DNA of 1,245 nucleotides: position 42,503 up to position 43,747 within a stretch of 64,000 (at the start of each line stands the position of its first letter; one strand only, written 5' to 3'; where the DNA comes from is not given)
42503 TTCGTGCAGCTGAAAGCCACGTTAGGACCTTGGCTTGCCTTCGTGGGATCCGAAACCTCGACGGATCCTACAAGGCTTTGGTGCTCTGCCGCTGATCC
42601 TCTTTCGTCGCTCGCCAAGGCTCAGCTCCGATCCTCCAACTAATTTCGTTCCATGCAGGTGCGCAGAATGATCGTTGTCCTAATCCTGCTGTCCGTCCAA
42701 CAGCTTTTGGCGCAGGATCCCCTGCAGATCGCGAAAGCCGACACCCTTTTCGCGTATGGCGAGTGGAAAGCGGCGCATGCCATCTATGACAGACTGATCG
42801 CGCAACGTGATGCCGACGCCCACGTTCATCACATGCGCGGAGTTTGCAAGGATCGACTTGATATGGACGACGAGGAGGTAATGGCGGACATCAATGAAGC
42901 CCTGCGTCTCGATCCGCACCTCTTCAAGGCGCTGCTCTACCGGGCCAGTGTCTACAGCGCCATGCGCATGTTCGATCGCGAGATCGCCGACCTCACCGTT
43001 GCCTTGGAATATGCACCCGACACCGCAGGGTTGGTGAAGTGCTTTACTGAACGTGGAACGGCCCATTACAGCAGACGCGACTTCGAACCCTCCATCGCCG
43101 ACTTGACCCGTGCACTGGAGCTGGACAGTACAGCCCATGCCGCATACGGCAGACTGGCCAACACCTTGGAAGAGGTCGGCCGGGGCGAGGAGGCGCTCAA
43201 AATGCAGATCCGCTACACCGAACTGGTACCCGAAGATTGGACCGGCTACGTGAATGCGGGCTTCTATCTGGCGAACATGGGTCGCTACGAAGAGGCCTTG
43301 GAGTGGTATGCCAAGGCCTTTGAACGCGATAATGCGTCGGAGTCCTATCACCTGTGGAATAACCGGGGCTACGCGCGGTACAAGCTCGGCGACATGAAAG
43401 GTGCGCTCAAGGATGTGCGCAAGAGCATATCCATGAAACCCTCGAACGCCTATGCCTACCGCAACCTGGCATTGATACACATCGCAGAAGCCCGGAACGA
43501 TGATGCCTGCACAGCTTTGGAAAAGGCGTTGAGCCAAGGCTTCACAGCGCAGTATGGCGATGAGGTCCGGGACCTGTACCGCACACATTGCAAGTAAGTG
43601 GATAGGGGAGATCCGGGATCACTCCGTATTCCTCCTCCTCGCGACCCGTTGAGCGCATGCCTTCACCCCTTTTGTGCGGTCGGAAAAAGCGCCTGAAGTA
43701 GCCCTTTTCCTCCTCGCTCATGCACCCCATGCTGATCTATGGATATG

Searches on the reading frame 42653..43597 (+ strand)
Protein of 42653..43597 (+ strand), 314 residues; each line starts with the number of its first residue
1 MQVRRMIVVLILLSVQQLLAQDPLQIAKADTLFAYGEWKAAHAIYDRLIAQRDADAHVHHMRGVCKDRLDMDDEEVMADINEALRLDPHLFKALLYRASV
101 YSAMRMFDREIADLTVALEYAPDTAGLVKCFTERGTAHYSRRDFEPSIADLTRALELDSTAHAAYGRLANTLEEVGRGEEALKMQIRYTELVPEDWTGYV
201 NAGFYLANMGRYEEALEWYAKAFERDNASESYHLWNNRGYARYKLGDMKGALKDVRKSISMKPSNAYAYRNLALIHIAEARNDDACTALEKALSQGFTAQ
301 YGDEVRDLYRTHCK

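Call 97: search_protein_families(library=pfam, proteins=[window:42653-43597:+], max_evalue=0.001)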
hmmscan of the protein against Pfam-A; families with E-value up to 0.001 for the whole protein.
window:42653-43597:+ (314 aa): 15 families
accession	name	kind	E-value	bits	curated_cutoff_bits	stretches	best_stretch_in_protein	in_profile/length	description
PF07719.23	TPR_2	-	3.8e-21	73.8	27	1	198-226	3-31/34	Tetratricopeptide repeat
PF00515.34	TPR_1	-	5.4e-20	70.8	27.8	1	235-265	4-34/34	Tetratricopeptide repeat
PF13181.12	TPR_8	-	6.4e-19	66.9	25.7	0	199-227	4-32/34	Tetratricopeptide repeat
PF13431.12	TPR_17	-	2.2e-15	56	24.4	0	256-286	3-33/34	Tetratricopeptide repeat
PF13414.12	TPR_11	-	2.9e-15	56.1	26.8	1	239-276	1-38/42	TPR repeat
PF13371.12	TPR_9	-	2.5e-14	53.5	35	0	230-270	27-67/73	Tetratricopeptide repeat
PF14559.12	TPR_19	-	3.6e-12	46.9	25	0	245-298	4-57/68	Tetratricopeptide repeat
PF13424.12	TPR_12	-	1.3e-11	44.9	30.1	1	199-262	6-75/77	Tetratricopeptide repeat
PF13428.12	TPR_14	-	9.4e-11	41.7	23.5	0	24-61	3-40/44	Tetratricopeptide repeat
PF13432.12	TPR_16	-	4e-10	40.4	32.7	1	206-265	7-64/65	Tetratricopeptide repeat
PF13374.12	TPR_10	-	7e-09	35.9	27.5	0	199-225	5-31/42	Tetratricopeptide repeat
PF13176.12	TPR_7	-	2.2e-05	24.6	27.9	0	204-222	8-27/36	Tetratricopeptide repeat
PF14561.12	TPR_20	-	8.5e-05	23.2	25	0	250-299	6-55/90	Tetratricopeptide repeat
PF09976.15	TPR_21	-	0.00012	22.3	25.5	0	249-308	96-155/193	Tetratricopeptide repeat-like domain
PF12895.13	ANAPC3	-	0.00098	19.8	27.2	0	209-292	2-82/82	Anaphase-promoting complex, cyclosome, subunit 3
